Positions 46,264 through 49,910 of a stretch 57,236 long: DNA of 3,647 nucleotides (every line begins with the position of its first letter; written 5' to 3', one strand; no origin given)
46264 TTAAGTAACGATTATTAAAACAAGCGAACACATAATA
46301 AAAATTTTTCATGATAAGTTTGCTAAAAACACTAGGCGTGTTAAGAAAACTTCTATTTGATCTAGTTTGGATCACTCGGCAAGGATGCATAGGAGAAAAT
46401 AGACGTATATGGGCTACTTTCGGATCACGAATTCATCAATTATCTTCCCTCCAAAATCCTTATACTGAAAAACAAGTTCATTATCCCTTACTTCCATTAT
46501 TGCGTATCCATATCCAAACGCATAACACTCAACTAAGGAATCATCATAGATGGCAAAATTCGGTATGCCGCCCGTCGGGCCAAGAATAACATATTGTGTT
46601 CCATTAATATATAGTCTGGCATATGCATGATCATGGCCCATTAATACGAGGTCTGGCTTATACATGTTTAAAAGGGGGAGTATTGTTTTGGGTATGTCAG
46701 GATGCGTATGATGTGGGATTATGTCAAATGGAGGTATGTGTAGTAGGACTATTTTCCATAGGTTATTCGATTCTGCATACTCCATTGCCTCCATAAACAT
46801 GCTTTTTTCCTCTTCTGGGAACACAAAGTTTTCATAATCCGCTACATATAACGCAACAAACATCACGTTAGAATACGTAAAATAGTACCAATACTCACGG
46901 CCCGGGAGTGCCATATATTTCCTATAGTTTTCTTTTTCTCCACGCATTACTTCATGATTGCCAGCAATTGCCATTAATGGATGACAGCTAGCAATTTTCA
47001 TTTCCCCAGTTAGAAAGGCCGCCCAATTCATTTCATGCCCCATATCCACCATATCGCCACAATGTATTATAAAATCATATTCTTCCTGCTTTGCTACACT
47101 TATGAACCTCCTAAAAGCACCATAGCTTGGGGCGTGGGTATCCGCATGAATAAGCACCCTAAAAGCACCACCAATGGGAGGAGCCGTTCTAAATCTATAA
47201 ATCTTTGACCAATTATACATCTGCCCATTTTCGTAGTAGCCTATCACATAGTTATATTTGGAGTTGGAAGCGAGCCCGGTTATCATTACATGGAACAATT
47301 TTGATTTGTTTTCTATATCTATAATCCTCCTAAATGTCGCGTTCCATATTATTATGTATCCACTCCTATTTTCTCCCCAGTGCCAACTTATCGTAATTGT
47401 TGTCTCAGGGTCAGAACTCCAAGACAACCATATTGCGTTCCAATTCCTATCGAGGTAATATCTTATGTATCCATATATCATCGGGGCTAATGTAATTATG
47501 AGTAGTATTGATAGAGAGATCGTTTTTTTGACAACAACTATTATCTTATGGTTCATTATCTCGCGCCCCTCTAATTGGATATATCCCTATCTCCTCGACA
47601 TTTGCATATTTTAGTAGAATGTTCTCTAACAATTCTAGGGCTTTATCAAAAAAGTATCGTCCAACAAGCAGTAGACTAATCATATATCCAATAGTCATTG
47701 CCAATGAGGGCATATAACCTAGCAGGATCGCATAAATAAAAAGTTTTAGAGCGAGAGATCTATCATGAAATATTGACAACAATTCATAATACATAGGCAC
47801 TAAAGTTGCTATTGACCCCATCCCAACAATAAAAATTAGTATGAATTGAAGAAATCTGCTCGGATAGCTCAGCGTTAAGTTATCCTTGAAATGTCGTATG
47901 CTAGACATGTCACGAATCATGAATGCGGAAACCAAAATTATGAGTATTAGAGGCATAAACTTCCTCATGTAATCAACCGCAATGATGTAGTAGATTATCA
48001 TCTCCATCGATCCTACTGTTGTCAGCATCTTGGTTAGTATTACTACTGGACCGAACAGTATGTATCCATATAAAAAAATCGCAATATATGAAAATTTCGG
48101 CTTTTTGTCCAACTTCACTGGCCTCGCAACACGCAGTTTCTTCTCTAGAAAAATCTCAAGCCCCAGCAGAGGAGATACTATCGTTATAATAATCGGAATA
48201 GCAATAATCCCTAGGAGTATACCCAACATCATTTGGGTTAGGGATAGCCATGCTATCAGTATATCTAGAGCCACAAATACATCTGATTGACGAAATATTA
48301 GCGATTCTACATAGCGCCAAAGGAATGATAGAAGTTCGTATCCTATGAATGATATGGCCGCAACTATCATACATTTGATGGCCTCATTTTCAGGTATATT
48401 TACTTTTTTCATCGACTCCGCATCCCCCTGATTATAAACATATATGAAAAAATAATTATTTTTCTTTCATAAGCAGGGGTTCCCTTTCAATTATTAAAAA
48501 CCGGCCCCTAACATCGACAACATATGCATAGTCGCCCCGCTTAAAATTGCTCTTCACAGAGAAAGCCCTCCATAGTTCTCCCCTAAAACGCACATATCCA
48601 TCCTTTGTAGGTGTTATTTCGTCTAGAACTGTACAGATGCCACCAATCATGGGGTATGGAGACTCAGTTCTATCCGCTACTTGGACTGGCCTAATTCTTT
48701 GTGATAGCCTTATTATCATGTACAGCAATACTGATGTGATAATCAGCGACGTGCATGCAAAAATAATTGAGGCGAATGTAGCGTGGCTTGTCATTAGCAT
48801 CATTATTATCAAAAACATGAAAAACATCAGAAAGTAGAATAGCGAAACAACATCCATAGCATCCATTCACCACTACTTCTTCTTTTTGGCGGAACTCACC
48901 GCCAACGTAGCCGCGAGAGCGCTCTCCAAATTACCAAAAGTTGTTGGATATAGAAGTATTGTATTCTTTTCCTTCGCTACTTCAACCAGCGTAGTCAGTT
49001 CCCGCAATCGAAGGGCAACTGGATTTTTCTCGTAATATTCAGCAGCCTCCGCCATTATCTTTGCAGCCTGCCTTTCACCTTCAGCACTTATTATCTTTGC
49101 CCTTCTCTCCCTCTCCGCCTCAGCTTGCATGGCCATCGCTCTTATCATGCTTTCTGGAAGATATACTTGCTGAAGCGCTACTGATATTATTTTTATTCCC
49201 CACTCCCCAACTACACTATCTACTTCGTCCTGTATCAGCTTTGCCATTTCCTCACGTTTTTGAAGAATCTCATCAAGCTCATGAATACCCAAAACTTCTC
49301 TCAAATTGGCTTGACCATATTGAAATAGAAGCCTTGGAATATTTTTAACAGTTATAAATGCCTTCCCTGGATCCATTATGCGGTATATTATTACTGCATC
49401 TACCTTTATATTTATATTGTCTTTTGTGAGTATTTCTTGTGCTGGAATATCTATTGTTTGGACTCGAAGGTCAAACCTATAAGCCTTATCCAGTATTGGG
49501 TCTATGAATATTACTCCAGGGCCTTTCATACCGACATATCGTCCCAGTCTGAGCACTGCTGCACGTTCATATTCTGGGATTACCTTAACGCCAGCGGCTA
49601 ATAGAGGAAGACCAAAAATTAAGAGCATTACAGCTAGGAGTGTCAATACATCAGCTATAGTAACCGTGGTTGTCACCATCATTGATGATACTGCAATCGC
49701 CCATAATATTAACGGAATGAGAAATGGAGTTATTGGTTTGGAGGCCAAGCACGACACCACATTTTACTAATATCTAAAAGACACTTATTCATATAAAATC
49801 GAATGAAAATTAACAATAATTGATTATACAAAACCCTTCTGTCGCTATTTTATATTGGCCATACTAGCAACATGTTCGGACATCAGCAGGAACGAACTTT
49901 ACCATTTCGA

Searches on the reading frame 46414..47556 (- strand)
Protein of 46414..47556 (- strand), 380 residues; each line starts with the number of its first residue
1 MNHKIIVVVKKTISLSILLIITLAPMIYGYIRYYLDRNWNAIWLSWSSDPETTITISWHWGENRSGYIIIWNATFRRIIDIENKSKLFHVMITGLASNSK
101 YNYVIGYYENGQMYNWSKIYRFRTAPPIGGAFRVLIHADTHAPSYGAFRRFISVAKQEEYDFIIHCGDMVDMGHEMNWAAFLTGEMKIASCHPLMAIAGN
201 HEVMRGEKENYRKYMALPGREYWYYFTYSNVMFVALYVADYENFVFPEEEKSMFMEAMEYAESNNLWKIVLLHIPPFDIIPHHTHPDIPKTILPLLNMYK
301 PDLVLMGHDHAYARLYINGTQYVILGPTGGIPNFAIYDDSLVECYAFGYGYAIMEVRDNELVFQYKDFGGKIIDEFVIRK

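Call 10: search_protein_families(library=pfam, proteins=[window:46414-47556:-], max_evalue=0.001)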
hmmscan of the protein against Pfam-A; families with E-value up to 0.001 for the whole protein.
window:46414-47556:- (380 aa): 3 families
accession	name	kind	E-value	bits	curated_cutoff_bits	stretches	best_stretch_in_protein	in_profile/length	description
PF00149.33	Metallophos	-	2.3e-20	74.3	21.5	1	132-312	1-191/191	Calcineurin-like phosphoesterase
PF12850.12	Metallophos_2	-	4.3e-09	37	27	1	133-329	2-136/154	Calcineurin-like phosphoesterase superfamily domain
PF16656.11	Pur_ac_phosph_N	-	3e-06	28.2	30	1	43-124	5-93/93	Purple acid Phosphatase, N-terminal domain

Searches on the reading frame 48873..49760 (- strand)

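Call 10: search_protein_families(library=pfam, proteins=[window:48873-49760:-], max_evalue=0.001)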
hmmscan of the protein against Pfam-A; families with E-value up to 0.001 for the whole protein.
window:48873-49760:- (295 aa): 1 family
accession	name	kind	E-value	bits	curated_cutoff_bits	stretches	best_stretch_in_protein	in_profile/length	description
PF01145.31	Band_7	-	1.5e-40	139.6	23.6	1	59-229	1-175/176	SPFH domain / Band 7 family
